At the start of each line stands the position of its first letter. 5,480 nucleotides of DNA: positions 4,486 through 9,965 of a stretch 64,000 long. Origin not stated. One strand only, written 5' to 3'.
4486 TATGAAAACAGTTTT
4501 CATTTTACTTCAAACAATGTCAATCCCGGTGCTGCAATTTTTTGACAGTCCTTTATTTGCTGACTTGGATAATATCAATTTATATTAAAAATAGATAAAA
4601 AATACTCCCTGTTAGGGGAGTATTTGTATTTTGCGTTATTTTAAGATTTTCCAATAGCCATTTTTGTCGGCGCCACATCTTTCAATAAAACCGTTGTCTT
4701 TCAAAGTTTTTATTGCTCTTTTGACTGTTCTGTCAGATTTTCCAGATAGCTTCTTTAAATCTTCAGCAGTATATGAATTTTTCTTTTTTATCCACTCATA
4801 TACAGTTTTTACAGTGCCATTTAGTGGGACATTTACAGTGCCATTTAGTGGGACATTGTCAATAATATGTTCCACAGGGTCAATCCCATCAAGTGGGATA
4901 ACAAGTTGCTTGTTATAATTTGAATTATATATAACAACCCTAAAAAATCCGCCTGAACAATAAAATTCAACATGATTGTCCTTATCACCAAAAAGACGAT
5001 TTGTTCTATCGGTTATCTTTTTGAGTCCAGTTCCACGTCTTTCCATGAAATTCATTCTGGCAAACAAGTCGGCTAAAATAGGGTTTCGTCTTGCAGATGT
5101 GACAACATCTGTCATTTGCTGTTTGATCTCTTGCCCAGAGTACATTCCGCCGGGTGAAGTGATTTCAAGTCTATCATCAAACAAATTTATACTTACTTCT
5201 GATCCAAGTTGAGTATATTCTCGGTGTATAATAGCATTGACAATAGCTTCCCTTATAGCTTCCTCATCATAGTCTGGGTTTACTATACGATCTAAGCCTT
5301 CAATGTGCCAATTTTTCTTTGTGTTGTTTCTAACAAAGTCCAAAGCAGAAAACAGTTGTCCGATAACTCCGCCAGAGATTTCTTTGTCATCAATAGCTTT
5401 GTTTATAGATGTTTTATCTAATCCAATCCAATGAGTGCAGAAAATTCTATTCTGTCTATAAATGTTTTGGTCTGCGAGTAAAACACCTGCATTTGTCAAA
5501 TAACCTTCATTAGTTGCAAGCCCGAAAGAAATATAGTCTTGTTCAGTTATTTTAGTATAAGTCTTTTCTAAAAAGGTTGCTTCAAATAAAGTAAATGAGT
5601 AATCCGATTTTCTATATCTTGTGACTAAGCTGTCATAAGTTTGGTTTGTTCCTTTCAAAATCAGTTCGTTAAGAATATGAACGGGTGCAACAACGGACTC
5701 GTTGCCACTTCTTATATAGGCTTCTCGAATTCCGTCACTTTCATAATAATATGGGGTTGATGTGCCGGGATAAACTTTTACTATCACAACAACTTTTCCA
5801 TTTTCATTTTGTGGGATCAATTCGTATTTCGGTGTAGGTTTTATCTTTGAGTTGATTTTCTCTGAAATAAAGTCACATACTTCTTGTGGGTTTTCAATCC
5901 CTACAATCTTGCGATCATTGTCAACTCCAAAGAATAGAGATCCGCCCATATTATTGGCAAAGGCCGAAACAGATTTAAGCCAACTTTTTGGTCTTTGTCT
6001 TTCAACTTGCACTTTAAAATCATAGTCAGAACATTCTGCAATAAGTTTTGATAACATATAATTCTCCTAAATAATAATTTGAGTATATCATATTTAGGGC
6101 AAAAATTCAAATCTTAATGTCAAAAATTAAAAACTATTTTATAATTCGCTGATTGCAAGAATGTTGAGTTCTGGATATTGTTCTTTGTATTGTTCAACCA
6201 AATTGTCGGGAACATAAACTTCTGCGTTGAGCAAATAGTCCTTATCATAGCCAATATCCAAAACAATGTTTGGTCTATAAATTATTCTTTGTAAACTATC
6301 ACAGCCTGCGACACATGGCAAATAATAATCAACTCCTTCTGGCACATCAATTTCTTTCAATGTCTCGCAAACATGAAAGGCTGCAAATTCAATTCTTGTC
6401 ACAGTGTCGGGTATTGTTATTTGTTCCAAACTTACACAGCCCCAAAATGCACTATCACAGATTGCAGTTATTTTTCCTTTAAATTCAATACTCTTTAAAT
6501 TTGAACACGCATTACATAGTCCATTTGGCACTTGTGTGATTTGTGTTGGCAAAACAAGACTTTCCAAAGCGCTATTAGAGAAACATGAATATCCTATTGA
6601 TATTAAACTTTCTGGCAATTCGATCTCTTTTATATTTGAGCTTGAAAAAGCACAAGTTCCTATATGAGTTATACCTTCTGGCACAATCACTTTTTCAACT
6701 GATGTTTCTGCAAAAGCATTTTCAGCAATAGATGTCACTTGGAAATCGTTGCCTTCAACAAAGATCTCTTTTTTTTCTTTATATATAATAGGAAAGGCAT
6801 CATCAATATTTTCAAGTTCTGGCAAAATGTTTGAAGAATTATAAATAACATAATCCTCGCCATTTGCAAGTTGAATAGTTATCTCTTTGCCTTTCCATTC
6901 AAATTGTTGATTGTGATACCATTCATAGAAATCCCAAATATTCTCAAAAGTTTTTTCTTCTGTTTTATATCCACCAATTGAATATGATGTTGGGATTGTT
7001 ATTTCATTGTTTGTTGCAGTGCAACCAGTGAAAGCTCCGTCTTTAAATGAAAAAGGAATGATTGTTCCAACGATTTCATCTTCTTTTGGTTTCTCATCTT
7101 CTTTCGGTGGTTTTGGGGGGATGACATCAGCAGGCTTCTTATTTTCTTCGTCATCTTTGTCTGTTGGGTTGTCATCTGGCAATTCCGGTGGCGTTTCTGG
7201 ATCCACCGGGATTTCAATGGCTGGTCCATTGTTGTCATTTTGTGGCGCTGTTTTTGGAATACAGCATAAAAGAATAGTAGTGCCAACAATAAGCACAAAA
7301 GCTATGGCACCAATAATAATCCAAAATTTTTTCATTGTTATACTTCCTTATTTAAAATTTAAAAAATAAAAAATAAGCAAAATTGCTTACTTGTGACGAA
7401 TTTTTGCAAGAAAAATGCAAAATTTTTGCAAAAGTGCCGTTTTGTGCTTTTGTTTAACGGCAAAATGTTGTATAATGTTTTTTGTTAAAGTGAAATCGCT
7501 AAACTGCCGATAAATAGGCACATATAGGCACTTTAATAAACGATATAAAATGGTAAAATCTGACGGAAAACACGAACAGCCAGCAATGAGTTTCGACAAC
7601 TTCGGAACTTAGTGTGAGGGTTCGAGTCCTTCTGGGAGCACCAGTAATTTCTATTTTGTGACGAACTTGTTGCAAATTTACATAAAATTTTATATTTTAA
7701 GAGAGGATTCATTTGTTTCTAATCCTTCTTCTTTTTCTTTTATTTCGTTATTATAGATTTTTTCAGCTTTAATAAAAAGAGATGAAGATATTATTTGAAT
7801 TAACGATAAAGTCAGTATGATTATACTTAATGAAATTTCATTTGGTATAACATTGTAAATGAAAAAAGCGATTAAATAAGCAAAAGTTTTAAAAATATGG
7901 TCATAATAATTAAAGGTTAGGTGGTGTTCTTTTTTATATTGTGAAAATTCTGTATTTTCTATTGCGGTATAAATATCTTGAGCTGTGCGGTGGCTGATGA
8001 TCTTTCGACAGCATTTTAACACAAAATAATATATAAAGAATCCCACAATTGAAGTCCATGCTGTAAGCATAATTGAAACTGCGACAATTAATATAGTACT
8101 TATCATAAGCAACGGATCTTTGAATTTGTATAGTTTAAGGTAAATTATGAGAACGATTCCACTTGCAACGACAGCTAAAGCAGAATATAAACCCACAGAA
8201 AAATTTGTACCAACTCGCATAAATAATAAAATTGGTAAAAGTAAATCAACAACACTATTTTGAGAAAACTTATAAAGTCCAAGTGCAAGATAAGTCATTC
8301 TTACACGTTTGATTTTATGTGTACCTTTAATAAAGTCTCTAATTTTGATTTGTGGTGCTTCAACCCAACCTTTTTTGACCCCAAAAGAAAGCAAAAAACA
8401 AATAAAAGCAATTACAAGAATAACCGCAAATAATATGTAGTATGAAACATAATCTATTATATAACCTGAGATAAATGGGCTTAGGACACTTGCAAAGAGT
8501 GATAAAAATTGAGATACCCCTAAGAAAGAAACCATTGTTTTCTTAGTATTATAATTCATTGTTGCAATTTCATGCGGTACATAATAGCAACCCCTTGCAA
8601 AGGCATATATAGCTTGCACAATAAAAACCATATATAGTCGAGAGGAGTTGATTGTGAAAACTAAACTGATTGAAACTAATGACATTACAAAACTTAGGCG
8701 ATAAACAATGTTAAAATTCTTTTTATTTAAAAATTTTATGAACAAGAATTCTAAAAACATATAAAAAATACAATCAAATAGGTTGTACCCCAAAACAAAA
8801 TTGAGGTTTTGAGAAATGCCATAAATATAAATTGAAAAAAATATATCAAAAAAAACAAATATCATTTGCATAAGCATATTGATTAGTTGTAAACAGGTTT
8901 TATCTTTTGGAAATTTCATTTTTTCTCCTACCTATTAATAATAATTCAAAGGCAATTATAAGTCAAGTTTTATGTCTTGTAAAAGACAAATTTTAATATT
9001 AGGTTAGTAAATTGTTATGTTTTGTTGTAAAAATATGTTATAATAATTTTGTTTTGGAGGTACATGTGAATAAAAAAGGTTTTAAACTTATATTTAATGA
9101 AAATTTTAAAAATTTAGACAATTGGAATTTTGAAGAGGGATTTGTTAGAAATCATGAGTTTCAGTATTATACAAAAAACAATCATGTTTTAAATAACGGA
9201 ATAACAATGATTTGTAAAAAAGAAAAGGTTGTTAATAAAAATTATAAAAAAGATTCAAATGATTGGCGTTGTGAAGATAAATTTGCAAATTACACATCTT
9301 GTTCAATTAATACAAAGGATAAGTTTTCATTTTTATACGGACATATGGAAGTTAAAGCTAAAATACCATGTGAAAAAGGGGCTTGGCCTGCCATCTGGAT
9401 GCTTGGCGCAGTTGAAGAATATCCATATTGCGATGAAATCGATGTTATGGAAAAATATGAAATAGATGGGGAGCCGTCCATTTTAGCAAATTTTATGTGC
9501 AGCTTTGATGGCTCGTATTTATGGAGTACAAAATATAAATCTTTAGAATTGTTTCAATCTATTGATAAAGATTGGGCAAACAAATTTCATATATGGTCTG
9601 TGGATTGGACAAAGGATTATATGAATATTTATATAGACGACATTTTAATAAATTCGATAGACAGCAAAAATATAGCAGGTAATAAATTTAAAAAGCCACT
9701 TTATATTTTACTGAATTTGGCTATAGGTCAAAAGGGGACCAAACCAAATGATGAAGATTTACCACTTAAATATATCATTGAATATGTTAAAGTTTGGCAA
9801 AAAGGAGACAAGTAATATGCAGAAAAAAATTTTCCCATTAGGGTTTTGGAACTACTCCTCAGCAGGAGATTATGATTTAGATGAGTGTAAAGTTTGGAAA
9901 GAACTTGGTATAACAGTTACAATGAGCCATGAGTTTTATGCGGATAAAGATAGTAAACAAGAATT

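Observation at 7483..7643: Element A: promoter-proximal ~160-nt candidate RNA ending in a tRNA-like minihelix with encoded CCA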

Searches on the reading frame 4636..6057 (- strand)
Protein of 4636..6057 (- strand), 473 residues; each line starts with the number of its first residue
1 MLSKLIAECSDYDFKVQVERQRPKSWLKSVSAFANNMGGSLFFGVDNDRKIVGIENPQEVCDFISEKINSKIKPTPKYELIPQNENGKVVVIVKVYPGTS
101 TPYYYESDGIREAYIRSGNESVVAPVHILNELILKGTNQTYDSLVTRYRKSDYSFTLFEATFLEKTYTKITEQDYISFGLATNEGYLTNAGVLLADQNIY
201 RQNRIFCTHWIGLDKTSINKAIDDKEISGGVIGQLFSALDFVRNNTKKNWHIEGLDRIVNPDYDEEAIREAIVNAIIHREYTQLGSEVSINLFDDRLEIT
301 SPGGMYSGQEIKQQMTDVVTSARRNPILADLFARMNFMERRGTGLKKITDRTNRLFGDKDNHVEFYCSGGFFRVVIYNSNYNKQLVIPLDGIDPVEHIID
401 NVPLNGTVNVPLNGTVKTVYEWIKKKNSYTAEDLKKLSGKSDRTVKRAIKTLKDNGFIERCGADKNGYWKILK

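Call 9: search_protein_families(library=pfam, proteins=[window:4636-6057:-], max_evalue=0.01)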
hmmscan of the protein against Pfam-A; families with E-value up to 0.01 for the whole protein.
window:4636-6057:- (473 aa): 4 families
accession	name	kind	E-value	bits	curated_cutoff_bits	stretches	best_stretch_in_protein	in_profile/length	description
PF04326.19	SLFN_AlbA_2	-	3.5e-23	82.8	25.3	1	9-122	2-115/118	Schlafen, AlbA_2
PF13749.12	HATPase_c_4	-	8.3e-23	80.6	26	1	285-376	1-89/89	Putative ATP-dependent DNA helicase recG C-terminal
PF13730.12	HTH_36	-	6.3e-06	26.3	25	1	422-458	13-55/55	Helix-turn-helix domain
PF08279.18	HTH_11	-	0.0026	18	25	1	417-457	3-44/55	HTH domain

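Call 63: find_encoding_contigs(protein=window:4636-6057:-, flank=10000, max_places=5)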
Protein window:4636-6057:- (473 aa): 6 contigs read that carry it; 5 places shown.
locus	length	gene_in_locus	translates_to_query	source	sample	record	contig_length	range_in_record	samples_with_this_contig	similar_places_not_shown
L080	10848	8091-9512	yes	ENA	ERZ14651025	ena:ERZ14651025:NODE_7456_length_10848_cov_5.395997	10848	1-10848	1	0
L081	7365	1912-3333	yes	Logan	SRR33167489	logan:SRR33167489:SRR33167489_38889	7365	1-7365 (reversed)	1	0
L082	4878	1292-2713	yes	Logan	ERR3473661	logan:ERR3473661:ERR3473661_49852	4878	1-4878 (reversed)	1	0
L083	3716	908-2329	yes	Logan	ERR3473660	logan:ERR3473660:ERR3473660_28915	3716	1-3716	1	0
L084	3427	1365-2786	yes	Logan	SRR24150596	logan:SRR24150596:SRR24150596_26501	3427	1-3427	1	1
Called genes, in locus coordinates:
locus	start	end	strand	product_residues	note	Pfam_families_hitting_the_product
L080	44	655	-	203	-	PF01741:MscL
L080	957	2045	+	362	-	PF00438:S-AdoMet_synt_N, PF02772:S-AdoMet_synt_M, PF02773:S-AdoMet_synt_C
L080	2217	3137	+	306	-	-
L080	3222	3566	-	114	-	PF01035:DNA_binding_1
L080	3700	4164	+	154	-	PF03167:UDG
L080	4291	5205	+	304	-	-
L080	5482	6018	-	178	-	PF06941:NT5C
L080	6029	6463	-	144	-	-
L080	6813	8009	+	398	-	PF13306:LRR_5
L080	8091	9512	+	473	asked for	PF04326:SLFN_AlbA_2, PF13730:HTH_36 (faint), PF13749:HATPase_c_4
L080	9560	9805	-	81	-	PF13443:HTH_26 (weak)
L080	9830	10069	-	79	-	PF13443:HTH_26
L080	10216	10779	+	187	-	PF06908:YpsA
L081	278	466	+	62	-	-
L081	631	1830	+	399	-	PF13306:LRR_5, PF13855:LRR_8 (faint), PF13306:LRR_5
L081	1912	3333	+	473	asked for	PF04326:SLFN_AlbA_2, PF13730:HTH_36 (faint), PF13749:HATPase_c_4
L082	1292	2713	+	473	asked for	PF04326:SLFN_AlbA_2, PF13730:HTH_36 (faint), PF13749:HATPase_c_4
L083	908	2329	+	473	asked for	PF04326:SLFN_AlbA_2, PF13730:HTH_36 (faint), PF13749:HATPase_c_4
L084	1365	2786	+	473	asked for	PF04326:SLFN_AlbA_2, PF13730:HTH_36 (faint), PF13749:HATPase_c_4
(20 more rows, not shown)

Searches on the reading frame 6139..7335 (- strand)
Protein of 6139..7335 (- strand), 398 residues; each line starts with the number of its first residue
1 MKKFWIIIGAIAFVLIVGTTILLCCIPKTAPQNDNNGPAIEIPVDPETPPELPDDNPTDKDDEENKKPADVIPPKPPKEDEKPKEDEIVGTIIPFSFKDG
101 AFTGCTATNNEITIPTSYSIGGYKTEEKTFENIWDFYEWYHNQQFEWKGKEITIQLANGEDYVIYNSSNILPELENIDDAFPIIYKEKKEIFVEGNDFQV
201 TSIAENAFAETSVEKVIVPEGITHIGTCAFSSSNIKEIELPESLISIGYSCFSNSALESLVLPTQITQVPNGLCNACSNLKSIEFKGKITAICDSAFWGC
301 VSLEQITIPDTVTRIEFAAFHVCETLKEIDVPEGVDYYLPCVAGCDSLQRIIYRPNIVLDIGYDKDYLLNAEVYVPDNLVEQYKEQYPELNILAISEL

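Call 9: search_protein_families(library=pfam, proteins=[window:6139-7335:-], max_evalue=0.01)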
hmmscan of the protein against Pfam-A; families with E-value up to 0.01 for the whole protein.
window:6139-7335:- (398 aa): 1 family
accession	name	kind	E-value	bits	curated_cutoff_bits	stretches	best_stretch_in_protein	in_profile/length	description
PF13306.12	LRR_5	-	1e-41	142.2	27.7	2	201-327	1-127/127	BspA type Leucine rich repeat region (6 copies)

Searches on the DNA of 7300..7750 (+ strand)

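Call 4: search_rna_families(source=window, start=7300, end=7750, threshold=evalue, max_evalue=10, show_alignments=4)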
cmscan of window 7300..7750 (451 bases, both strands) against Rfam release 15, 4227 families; matches with E-value up to 10: 9.
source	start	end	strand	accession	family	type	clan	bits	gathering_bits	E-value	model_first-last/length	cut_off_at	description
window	7362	7459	+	RF00616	LhrC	Gene; sRNA;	CL00114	23.3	110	0.29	1-111/111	no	Listeria LhrC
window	7375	7468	+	RF00438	SNORA33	Gene; snRNA; snoRNA; HACA-box;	-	22.8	74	0.25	1-130/130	no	Small nucleolar RNA SNORA33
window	7430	7535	+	RF04278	MIR4372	Gene; miRNA;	CL00145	22.6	100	0.16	1-123/123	no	MIR4372 microRNA precursor family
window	7430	7535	+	RF04099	MIR837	Gene; miRNA;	-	19.3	117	0.31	1-122/122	no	MIR837 microRNA precursor family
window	7700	7737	+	RF00489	ctRNA_p42d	Gene; antisense;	-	16.8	50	0.78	1-46/46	no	ctRNA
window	7399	7425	+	RF03707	mir-1892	Gene; miRNA;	-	15.2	86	2.8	25-52/80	no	mir-1892 microRNA precursor family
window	7576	7641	-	RF04354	Plastid-ycf2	Cis-reg;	-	13.8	65.7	6.7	1-75/75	no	Plastid-ycf2 5UTR RNA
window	7377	7512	+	RF01431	snoR135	Gene; snRNA; snoRNA; HACA-box;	-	13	45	4.9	1-143/143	no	small nucleolar RNA snoR135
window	7699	7741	-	RF01675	CrcZ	Gene; sRNA;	-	7.8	95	7.8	1-398/398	no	Pseudomonas sRNA CrcZ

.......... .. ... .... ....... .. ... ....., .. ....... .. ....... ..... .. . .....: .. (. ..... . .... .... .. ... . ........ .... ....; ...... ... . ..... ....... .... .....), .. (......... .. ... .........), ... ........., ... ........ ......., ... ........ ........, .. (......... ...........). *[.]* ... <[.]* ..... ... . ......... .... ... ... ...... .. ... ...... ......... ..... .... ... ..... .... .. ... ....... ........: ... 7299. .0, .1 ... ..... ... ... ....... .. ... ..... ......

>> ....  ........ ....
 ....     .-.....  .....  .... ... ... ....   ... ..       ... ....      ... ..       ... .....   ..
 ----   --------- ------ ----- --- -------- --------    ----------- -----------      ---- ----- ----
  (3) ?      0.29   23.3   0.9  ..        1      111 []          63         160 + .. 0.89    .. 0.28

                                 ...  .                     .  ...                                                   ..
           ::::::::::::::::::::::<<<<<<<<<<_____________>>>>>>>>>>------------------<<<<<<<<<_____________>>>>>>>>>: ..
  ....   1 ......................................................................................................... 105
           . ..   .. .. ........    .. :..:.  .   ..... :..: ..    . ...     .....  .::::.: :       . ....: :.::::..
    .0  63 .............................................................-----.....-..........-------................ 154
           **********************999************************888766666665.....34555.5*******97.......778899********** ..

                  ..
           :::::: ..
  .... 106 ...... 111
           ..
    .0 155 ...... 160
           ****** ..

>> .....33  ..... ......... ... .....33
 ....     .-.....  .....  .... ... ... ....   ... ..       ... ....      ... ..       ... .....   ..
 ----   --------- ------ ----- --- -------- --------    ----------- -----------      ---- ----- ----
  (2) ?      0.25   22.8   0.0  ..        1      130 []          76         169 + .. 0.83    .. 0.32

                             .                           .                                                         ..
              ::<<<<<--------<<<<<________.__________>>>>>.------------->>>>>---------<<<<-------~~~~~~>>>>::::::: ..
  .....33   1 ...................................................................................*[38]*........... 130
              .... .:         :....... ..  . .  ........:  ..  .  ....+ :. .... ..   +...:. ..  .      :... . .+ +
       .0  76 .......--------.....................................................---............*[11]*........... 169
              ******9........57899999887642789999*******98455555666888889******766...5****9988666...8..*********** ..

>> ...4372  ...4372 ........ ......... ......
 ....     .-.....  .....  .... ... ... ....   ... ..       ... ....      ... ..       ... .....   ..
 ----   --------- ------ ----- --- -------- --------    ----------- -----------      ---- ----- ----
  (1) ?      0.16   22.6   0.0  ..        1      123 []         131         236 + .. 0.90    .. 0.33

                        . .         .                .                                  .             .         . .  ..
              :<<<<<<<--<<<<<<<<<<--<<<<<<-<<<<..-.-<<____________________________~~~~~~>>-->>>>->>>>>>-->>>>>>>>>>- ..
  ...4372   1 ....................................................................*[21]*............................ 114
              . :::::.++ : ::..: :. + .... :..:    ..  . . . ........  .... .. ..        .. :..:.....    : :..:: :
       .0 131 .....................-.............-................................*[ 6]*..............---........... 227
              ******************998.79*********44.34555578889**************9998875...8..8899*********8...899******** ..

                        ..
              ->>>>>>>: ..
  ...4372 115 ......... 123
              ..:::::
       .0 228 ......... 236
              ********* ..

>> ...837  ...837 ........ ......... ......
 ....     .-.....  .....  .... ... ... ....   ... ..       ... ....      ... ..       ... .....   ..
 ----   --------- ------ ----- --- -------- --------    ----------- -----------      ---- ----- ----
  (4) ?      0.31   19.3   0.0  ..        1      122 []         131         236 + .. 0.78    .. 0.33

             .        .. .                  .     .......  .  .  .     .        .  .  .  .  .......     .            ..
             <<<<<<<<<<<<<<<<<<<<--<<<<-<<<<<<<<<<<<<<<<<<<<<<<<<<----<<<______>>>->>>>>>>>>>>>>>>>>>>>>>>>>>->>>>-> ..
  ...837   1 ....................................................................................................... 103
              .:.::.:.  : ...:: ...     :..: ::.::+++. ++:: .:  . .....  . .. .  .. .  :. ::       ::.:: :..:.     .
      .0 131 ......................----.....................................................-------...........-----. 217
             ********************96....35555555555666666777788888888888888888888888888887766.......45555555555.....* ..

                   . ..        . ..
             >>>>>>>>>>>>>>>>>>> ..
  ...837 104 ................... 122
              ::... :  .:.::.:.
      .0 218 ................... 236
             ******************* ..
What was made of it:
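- On Any Rfam family (including bacterial Y RNA, as far as Rfam 15 holds such models, and tRNA-like elements): The best permissive hits in 7300-7750 have E >= 0.16 and lie far below gathering score (call 4).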

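Call 76: search_dna_similar(query=window:7388-7599:+, collection=phages, mode=distant, max_evalue=0.001, max_rows=8)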
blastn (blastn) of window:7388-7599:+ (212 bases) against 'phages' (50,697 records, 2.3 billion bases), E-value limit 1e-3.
No match.

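Call 77: search_dna_similar(query=window:7388-7599:+, collection=plasmids, mode=distant, max_evalue=0.001, max_rows=8)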
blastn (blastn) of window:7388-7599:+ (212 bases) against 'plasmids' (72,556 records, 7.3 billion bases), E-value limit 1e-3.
No match.

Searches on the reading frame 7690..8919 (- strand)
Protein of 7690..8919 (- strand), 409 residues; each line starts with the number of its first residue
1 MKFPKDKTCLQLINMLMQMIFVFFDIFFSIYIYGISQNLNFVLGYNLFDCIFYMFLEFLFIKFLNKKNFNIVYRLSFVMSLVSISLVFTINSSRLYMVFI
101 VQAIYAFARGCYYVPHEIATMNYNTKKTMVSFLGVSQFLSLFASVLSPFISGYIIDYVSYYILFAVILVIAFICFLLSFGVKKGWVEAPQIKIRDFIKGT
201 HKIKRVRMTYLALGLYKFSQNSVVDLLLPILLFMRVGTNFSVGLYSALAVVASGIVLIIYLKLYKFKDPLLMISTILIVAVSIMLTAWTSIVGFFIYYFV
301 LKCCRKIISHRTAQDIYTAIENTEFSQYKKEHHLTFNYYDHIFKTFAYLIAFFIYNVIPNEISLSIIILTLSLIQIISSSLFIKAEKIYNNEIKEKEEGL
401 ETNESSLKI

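Call 9: search_protein_families(library=pfam, proteins=[window:7690-8919:-], max_evalue=0.01)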
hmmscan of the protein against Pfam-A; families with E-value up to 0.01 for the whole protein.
window:7690-8919:- (409 aa): 1 family
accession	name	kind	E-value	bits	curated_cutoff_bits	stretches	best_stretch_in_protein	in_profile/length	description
PF07690.21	MFS_1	-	7.2e-08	32.2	33.4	1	33-298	27-300/347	Major Facilitator Superfamily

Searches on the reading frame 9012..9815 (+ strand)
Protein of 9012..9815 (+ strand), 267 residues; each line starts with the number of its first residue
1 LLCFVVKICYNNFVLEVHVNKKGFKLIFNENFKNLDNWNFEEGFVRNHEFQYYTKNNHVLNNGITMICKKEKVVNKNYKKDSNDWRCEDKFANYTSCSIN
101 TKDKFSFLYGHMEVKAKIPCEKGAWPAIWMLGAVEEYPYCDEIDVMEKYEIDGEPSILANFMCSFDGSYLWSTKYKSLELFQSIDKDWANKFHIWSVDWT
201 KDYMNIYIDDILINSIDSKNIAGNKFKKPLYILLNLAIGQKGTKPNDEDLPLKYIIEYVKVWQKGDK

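Call 9: search_protein_families(library=pfam, proteins=[window:9012-9815:+], max_evalue=0.01)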
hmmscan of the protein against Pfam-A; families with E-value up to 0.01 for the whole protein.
window:9012-9815:+ (267 aa): 1 family
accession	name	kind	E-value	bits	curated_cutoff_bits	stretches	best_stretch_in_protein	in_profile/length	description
PF00722.28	Glyco_hydro_16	-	2.8e-17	63.2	22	1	72-237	28-157/175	Glycosyl hydrolases family 16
